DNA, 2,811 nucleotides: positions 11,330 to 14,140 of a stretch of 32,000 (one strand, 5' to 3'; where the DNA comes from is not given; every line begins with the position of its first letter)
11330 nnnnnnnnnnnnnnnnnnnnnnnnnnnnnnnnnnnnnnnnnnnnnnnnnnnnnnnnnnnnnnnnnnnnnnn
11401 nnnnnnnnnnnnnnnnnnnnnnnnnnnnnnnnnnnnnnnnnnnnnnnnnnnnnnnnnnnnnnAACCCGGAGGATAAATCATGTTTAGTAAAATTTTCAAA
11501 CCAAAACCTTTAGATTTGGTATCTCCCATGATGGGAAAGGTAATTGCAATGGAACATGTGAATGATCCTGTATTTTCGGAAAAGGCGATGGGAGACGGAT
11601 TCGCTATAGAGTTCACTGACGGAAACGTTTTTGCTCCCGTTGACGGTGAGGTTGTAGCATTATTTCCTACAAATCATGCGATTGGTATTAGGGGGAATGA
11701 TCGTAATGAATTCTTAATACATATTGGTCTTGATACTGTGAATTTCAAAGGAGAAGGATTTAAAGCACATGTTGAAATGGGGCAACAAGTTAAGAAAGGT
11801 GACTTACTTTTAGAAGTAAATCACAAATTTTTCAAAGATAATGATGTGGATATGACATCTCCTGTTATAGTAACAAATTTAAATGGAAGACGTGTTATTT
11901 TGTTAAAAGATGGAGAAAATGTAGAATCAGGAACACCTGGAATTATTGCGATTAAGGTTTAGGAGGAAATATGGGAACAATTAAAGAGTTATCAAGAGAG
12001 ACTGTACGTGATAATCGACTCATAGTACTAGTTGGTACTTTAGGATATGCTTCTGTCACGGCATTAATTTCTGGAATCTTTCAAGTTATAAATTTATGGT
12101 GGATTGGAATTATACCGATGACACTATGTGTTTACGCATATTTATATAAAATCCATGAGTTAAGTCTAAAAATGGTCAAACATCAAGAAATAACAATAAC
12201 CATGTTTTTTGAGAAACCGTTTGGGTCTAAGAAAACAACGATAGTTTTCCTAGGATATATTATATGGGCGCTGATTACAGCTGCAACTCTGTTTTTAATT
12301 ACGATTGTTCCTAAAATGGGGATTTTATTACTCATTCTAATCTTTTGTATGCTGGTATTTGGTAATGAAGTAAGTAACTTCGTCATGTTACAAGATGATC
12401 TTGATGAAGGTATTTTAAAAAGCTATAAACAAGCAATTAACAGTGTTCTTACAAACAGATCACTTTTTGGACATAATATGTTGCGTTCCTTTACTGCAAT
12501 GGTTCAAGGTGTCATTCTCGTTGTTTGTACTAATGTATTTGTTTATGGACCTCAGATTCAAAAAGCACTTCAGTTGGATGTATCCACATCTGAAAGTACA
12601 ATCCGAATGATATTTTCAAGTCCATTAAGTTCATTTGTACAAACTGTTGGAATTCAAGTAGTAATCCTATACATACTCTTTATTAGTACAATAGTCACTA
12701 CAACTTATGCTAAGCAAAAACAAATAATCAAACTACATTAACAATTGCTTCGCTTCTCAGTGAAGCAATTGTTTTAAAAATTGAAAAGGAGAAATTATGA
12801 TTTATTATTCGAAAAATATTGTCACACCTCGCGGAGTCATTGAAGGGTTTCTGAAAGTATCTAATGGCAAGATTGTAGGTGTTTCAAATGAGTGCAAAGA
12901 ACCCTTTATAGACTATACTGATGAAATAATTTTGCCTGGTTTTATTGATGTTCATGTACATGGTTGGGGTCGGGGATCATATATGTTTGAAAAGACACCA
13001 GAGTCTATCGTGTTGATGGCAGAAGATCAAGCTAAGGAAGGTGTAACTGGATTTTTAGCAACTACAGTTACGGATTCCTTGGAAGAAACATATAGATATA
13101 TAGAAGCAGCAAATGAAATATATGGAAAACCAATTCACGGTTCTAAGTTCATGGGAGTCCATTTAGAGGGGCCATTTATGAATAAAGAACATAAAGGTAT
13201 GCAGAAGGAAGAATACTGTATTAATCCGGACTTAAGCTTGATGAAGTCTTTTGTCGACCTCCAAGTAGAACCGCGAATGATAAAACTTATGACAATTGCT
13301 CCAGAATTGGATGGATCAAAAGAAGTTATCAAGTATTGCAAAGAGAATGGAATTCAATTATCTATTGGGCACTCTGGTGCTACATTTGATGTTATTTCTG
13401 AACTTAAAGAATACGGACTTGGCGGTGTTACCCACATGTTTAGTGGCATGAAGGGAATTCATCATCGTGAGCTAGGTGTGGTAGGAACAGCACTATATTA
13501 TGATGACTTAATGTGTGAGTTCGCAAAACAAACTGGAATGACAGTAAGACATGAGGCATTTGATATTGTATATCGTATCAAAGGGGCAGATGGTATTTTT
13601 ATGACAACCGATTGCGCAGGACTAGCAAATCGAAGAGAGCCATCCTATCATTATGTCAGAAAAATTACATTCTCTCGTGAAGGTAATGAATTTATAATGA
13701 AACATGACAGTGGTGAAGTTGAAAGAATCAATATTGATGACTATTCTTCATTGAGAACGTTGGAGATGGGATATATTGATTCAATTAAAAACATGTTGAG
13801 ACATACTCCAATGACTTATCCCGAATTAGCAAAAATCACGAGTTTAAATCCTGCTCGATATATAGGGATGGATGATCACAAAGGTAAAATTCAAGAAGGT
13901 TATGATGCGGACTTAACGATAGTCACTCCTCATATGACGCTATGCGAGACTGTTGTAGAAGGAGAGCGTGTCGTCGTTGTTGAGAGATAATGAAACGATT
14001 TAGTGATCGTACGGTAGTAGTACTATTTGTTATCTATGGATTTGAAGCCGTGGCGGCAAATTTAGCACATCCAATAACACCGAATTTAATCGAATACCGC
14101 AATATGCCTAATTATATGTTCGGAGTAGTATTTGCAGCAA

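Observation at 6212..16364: Composite RpiR / GH4 / PTS EIICB+EIIA / two NagA paralogs / MFS / C-S lyase island matching no characterised operon I know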

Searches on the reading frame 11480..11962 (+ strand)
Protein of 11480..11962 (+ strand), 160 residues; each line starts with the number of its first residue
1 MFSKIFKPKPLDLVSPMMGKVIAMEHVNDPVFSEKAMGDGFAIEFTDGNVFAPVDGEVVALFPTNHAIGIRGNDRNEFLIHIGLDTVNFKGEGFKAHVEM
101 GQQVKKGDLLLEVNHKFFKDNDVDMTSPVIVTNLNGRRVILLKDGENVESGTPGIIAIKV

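Call 3: search_protein_families(library=pfam, proteins=[window:11480-11962:+])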
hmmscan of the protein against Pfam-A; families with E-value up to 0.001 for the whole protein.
window:11480-11962:+ (160 aa): 2 families
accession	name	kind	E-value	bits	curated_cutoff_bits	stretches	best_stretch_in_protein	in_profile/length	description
PF00358.26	PTS_EIIA_1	-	2.3e-48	163.5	27.2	1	12-134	2-124/127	phosphoenolpyruvate-dependent sugar phosphotransferase system, EIIA 1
PF13533.13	Biotin_lipoyl_2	-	4e-06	27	29.8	1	97-113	15-31/32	Biotin-lipoyl like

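Call 4: search_protein_families(library=ncbifam, proteins=[window:11480-11962:+])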
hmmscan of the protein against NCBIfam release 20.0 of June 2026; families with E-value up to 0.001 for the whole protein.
window:11480-11962:+ (160 aa): 5 families
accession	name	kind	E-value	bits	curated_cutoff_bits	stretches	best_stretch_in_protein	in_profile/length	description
TIGR01995.1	PTS-II-ABC-beta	subfamily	2.5e-44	151.8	614.7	1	12-151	472-611/618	beta-glucoside-specific PTS transporter subunit IIABC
TIGR00830.1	PTBA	subfamily_domain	3.9e-41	139.8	97.5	1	13-133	1-121/121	glucose PTS transporter subunit IIA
NF007335.0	PRK09824.1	equivalog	4.9e-39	134.4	894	1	11-155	479-623/627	PTS beta-glucoside transporter subunit IIABC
NF006962.0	PRK09439.1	equivalog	2e-35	122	212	1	9-159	19-168/169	PTS glucose transporter subunit IIA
NF007608.0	PRK10255.1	equivalog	3.4e-33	115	1010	1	12-158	500-646/648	PTS N-acetyl glucosamine transporter subunit IIABC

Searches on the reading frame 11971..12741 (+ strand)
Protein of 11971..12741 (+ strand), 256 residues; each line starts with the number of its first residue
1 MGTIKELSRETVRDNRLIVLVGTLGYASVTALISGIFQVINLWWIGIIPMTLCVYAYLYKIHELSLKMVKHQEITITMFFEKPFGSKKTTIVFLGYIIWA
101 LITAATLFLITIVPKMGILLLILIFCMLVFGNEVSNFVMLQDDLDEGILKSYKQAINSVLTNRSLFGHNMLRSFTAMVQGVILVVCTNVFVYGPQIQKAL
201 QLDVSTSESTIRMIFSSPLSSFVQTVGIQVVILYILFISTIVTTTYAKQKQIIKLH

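Call 3: search_protein_families(library=pfam, proteins=[window:11971-12741:+])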
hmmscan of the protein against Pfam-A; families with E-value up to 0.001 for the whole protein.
window:11971-12741:+ (256 aa): 0 families

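Call 4: search_protein_families(library=ncbifam, proteins=[window:11971-12741:+])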
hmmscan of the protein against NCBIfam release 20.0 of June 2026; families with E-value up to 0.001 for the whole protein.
window:11971-12741:+ (256 aa): 0 families

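Call 10: find_encoding_contigs(protein=window:11971-12741:+, flank=10000, max_places=6)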
Protein window:11971-12741:+ (256 aa): 3 contigs read that carry it; 1 place shown.
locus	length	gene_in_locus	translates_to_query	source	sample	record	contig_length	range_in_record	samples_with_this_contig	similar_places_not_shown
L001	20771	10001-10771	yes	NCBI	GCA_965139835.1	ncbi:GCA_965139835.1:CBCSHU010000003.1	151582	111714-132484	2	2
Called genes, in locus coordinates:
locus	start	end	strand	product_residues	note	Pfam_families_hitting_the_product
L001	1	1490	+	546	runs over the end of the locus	PF06580:His_kinase, PF02518:HATPase_c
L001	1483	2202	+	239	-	PF00072:Response_reg, PF00165:HTH_AraC (weak), PF12833:HTH_18, PF00165:HTH_AraC (weak)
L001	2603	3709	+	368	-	PF06458:MucBP (weak)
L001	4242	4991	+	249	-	PF01418:HTH_6, PF01380:SIS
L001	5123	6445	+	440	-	PF02056:Glyco_hydro_4, PF11975:Glyco_hydro_4C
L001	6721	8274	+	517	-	PF02378:PTS_EIIC, PF00367:PTS_EIIB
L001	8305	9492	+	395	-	PF01979:Amidohydro_1, PF07969:Amidohydro_3 (weak)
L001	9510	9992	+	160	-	PF00358:PTS_EIIA_1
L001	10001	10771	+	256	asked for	-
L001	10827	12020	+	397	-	PF24890:ALN_composite (weak), PF01979:Amidohydro_1, PF07969:Amidohydro_3 (weak)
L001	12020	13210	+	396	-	PF07690:MFS_1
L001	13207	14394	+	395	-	PF00155:Aminotran_1_2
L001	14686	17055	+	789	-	PF09479:Flg_new, PF18998:Flg_new_2 (faint), PF09479:Flg_new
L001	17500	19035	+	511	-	PF02463:SMC_N (faint), PF13555:AAA_29 (faint), PF00005:ABC_tran, PF01935:DUF87 (faint), PF13304:AAA_21 (faint), PF12848:ABC_tran_Xtn, PF00005:ABC_tran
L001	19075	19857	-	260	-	PF03180:Lipoprotein_9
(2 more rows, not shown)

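Call 12: find_homologous_proteins(query=window:11971-12741:+)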
Query window:11971-12741:+ (256 aa): 2 proteins with E <= 0.001 among 709 candidates.
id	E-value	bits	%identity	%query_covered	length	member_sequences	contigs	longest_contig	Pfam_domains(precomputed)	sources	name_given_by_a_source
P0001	2.3e-155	533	100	100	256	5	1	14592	-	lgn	-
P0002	1.2e-122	426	76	100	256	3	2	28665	-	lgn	-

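Call 15: find_encoding_contigs(protein=P0002, flank=10000, max_places=4)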
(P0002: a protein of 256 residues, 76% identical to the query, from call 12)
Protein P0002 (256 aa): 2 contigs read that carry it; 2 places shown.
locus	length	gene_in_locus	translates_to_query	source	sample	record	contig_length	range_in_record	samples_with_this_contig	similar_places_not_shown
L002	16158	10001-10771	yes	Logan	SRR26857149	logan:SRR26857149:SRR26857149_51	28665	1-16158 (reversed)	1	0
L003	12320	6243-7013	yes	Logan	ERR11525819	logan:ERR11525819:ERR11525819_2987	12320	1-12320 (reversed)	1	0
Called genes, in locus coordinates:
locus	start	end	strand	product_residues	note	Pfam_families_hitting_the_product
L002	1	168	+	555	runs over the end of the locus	PF00528:BPD_transp_1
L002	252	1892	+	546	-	PF06580:His_kinase, PF02518:HATPase_c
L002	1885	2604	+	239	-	PF00072:Response_reg, PF00165:HTH_AraC (weak), PF12833:HTH_18, PF00165:HTH_AraC (weak)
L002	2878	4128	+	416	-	PF06458:MucBP (weak)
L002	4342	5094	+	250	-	PF01418:HTH_6, PF01380:SIS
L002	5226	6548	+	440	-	PF02056:Glyco_hydro_4, PF11975:Glyco_hydro_4C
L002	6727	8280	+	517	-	PF02378:PTS_EIIC, PF00367:PTS_EIIB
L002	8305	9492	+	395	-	PF01979:Amidohydro_1, PF07969:Amidohydro_3 (weak)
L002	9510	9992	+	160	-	PF25917:BSH_RND (faint), PF00358:PTS_EIIA_1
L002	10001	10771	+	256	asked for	-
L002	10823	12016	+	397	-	PF24890:ALN_composite (weak), PF07969:Amidohydro_3 (faint), PF01979:Amidohydro_1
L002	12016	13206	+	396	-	PF07690:MFS_1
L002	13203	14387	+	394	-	PF00155:Aminotran_1_2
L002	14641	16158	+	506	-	?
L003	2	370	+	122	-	?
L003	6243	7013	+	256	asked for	-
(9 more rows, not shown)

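Call 39: search_protein_representatives(protein=window:11971-12741:+)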
Query: 256 residues. Proteins with E-value up to 0.001 (for the whole library): 21; up to 1e-10: 14; up to 1e-30: 2. The best 21 are listed.
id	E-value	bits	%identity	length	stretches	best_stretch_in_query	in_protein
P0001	7.3e-156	533.1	100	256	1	1-256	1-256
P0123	3.5e-33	131.6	35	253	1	3-248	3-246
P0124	4.1e-30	121.5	32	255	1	1-254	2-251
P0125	2.8e-28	115.5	32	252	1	1-254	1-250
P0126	1.9e-27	112.9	34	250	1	5-252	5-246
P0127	8.3e-27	110.7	31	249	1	6-245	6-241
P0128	2.8e-23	99.2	30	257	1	1-251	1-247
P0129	5.9e-21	91.6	29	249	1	2-252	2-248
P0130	8.5e-18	81.2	30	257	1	5-240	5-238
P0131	4.9e-17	78.7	26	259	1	11-250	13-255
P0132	1.2e-15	74.2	31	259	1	6-249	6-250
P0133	7.0e-14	68.4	24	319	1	9-243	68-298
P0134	1.4e-11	60.9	25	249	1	10-247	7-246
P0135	7.9e-11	58.4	24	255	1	9-251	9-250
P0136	1.1e-09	54.7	37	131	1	162-249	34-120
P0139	5.6e-08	49.1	24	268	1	29-252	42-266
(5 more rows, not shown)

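Call 53: find_encoding_contigs(protein=P0132, flank=8000, max_places=2)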
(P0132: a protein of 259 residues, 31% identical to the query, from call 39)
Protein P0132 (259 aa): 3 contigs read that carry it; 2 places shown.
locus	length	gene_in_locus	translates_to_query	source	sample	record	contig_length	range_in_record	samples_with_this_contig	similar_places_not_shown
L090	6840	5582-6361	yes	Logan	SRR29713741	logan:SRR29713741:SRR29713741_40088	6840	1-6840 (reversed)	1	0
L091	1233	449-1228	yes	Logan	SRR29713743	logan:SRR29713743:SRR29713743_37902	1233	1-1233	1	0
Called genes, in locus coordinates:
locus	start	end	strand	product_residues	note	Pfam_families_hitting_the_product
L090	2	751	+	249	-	?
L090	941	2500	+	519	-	PF02378:PTS_EIIC, PF00367:PTS_EIIB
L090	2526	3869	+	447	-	PF02056:Glyco_hydro_4, PF11975:Glyco_hydro_4C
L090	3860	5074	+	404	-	PF01979:Amidohydro_1, PF07969:Amidohydro_3 (faint)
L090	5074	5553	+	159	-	PF00358:PTS_EIIA_1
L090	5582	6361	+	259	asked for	-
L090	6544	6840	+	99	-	?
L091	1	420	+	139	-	?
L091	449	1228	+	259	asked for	-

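Call 54: find_encoding_contigs(protein=P0139, flank=8000, max_places=2)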
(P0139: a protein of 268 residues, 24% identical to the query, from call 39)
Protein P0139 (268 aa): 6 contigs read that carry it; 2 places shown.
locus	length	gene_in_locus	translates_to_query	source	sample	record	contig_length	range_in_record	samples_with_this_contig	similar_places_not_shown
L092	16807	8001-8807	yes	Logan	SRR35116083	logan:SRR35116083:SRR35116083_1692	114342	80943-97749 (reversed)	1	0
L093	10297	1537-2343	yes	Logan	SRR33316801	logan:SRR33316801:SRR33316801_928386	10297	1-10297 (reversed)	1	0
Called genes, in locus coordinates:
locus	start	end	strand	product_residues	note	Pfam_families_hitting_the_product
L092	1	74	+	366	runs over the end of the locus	PF01053:Cys_Met_Meta_PP (weak), PF00266:Aminotran_5, PF22475:YhfS-like_C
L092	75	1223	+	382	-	PF01168:Ala_racemase_N, PF21279:YhfX-like_C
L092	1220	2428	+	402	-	PF01676:Metalloenzyme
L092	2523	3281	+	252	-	PF01418:HTH_6, PF13580:SIS_2 (faint), PF01380:SIS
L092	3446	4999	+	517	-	PF02378:PTS_EIIC, PF00367:PTS_EIIB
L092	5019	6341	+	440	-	PF02056:Glyco_hydro_4, PF11975:Glyco_hydro_4C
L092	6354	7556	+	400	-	PF01979:Amidohydro_1, PF07969:Amidohydro_3 (weak)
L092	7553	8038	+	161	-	PF00358:PTS_EIIA_1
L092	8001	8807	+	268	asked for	-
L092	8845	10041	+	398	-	PF00155:Aminotran_1_2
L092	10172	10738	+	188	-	PF00440:TetR_N, PF17934:TetR_C_26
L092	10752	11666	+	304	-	PF01545:Cation_efflux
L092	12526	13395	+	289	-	PF08327:AHSA1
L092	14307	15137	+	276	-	PF01569:PAP2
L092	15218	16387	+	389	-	PF19200:MupG_N, PF05913:MupG_C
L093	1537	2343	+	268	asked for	-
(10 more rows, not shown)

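Call 56: predict_structure(alignment_id=A2)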
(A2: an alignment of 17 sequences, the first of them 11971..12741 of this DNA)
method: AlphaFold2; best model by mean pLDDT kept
length: 256 residues; sequences in the alignment: 17
mean_pLDDT: 86.4   pTM: 0.83
mean pLDDT of the five models: 86.4, 84.9, 84.6, 84.4, 82.6
residues with pLDDT >= 90: 86; 70-90: 155; 50-70: 12; < 50: 3
segments of 3 or more residues with pLDDT < 50: 254-256
pLDDT, mean of each block of 10 residues (from residue 1): 74 85 92 89 87 89 87 85 78 88 89 88 92 90 74 89 90 93 91 89 89 87 91 92 84 51
secondary structure, 60 per line:
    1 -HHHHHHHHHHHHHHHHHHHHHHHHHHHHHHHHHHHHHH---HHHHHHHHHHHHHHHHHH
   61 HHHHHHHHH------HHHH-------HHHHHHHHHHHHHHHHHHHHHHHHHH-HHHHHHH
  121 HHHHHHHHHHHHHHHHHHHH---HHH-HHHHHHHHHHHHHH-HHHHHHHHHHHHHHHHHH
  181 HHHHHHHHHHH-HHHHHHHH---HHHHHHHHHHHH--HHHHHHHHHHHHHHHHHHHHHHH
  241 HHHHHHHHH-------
elements in order: H2-39 H43-69 H76-79 H87-112 H114-140 H148-161 H163-191 H193-200 H204-215 H218-249

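Call 59: fold_search(model_id=the predicted structure, library=pdb)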
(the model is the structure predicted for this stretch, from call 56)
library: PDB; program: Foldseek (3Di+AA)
matches with E <= 10: 168; with E <= 0.001: 0
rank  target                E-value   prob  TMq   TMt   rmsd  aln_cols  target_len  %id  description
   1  8vsi_B                1.0e-01  0.38  0.20  0.12  16.1       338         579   12  Mechanistic Insights Revealed by YbtPQ in the Occluded State (released 2024-04-10)
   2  9rcv_E                3.5e-01  0.21  0.21  0.12  16.2       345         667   13  Structure of the Human Peptide-Loading Complex Arrested by HCMV US6 (released 2025-12-03)
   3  7zdt_D                4.4e-01  0.38  0.28  0.17  14.7       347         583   13  Occ(apo/return) conformation of CydDC mutant (E500Q.C) in ATP(CydC) bound state (Dataset-18) (released 2023-04-19)
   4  9oci_A                5.2e-01  0.18  0.21  0.13  16.7       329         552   13  Transporter associated with antigen processing (TAP) bound to the viral protein rhUS6 in the outward-facing open state (released 2025-09-10)
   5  9o94_A                5.5e-01  0.20  0.22  0.13  16.2       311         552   12  Transporter associated with antigen processing (TAP) EQ mutant bound to the viral protein bUL49.5 in the outward-facin (released 2025-09-10)
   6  9och_B                7.2e-01  0.16  0.23  0.15  16.0       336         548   14  Transporter associated with antigen processing (TAP) bound to the viral protein hUS6 in the outward-facing open state (released 2025-09-10)
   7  6a6m                  7.8e-01  0.25  0.27  0.15  14.9       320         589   10  Crystal structure of an outward-open nucleotide-bound state of the eukaryotic ABC multidrug transporter CmABCB1 (released 2019-02-20)
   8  8hqe_R                8.2e-01  0.16  0.21  0.19  19.5       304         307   12  Cryo-EM structure of the apo-GPR132-Gi (released 2023-10-11)
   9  9lxp_R                9.8e-01  0.14  0.22  0.19  23.7       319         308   10  A Cryo-EM structure of LA-PTH-PTH1R-Beta-arrestin1 complex (state 2 conformation) (released 2026-03-04)
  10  6qv0_D                1.3e+00  0.13  0.23  0.13  15.6       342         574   12  Structure of ATP-bound outward-facing TM287/288 in complex with sybody Sb_TM35 (released 2019-05-29)
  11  6rah_B                1.4e+00  0.13  0.23  0.13  15.9       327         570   11  Heterodimeric ABC exporter TmrAB in ATP-bound outward-facing open conformation (released 2019-07-31)
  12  9och_A                1.5e+00  0.09  0.22  0.13  16.3       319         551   14  Transporter associated with antigen processing (TAP) bound to the viral protein hUS6 in the outward-facing open state (released 2025-09-10)
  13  8px9_B                1.5e+00  0.14  0.24  0.13  16.7       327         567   11  Structure of the antibacterial peptide ABC transporter McjD, solved at wavelength 2.75 A (released 2023-10-25)
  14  6qv0_B                1.6e+00  0.12  0.23  0.13  15.9       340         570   12  Structure of ATP-bound outward-facing TM287/288 in complex with sybody Sb_TM35 (released 2019-05-29)
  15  9lxr_R                1.6e+00  0.06  0.17  0.15  22.4       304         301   12  A Cryo-EM structure of LA-PTH-PTH1R-Beta-arrestin1 complex (state 1 conformation) (released 2025-09-10)
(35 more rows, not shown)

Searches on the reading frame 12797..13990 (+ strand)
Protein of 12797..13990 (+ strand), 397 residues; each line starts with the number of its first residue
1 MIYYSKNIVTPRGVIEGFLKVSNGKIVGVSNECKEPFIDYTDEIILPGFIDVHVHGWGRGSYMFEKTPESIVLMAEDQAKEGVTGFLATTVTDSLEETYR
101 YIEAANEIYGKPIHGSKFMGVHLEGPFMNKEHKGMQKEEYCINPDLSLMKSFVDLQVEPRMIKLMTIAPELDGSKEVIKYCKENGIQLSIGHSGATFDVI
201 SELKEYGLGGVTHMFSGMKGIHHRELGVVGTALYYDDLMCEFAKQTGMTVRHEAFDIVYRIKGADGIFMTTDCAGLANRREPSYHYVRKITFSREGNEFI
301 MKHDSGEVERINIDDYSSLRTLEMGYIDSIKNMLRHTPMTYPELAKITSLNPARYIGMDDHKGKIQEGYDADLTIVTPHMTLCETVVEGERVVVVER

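Call 3: search_protein_families(library=pfam, proteins=[window:12797-13990:+])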
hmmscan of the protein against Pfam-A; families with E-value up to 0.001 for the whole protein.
window:12797-13990:+ (397 aa): 3 families
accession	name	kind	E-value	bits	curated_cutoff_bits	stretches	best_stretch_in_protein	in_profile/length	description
PF01979.26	Amidohydro_1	-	2.2e-20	73.6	25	1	44-390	1-343/345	Amidohydrolase family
PF07969.17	Amidohydro_3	-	1.2e-11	45.2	29.7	1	314-377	381-445/472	Amidohydrolase family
PF24890.1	ALN_composite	-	2.2e-06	28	27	1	5-32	10-37/55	Allantoinase, composite domain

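Call 4: search_protein_families(library=ncbifam, proteins=[window:12797-13990:+])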
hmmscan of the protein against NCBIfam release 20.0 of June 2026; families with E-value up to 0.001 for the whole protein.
window:12797-13990:+ (397 aa): 44 families (the best 25 are shown)
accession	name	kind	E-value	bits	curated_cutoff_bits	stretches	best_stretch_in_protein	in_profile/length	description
TIGR00221.1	nagA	equivalog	2.9e-74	250.3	225.65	1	5-389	9-379/380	N-acetylglucosamine-6-phosphate deacetylase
NF008371.0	PRK11170.1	equivalog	2.7e-46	158.2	483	1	38-393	44-380/382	N-acetylglucosamine-6-phosphate deacetylase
NF058539.1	ergo_uti2_ErtD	equivalog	3.7e-15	55.8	650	2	7-87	9-86/449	hydantoin-5-propionate amidohydrolase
NF006689.0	PRK09237.1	equivalog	1.2e-12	47.1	371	1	21-70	27-79/383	amidohydrolase/deacetylase family metallohydrolase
TIGR03178.1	allantoinase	equivalog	1.7e-12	46.9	357.85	2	335-380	343-387/441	allantoinase AllB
NF011990.0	PRK15446.2-6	subfamily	2.5e-12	46.2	233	1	342-394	329-384/390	alpha-D-ribose 1-methylphosphonate 5-triphosphate diphosphatase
NF011987.0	PRK15446.2-3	subfamily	2.9e-12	46.1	253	2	336-389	324-380/395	alpha-D-ribose 1-methylphosphonate 5-triphosphate diphosphatase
TIGR01178.1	ade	equivalog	3.1e-12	45.7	472.5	2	12-55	15-58/552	adenine deaminase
NF004839.0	PRK06189.1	equivalog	3.6e-12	45.6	631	2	337-380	351-393/451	allantoinase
NF002668.0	PRK02382.1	equivalog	1.7e-11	43.5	452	1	335-380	330-374/436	dihydroorotase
TIGR01975.1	isoAsp_dipep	equivalog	1e-10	41.4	331.25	1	287-393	278-377/389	beta-aspartyl-peptidase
TIGR02318.1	phosphono_phnM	equivalog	1.8e-10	40.3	390.55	1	338-392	319-375/376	phosphonate metabolism protein PhnM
NF058538.1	ergo_util_ErtD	equivalog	5.3e-10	38.7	600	1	339-390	350-401/446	hydantoin-5-propionate amidohydrolase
TIGR02033.1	D-hydantoinase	equivalog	1.9e-09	37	393.25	1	333-381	352-400/454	dihydropyrimidinase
NF006268.0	PRK08417.1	equivalog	3.1e-09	36.4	499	0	334-380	329-373/406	metal-dependent hydrolase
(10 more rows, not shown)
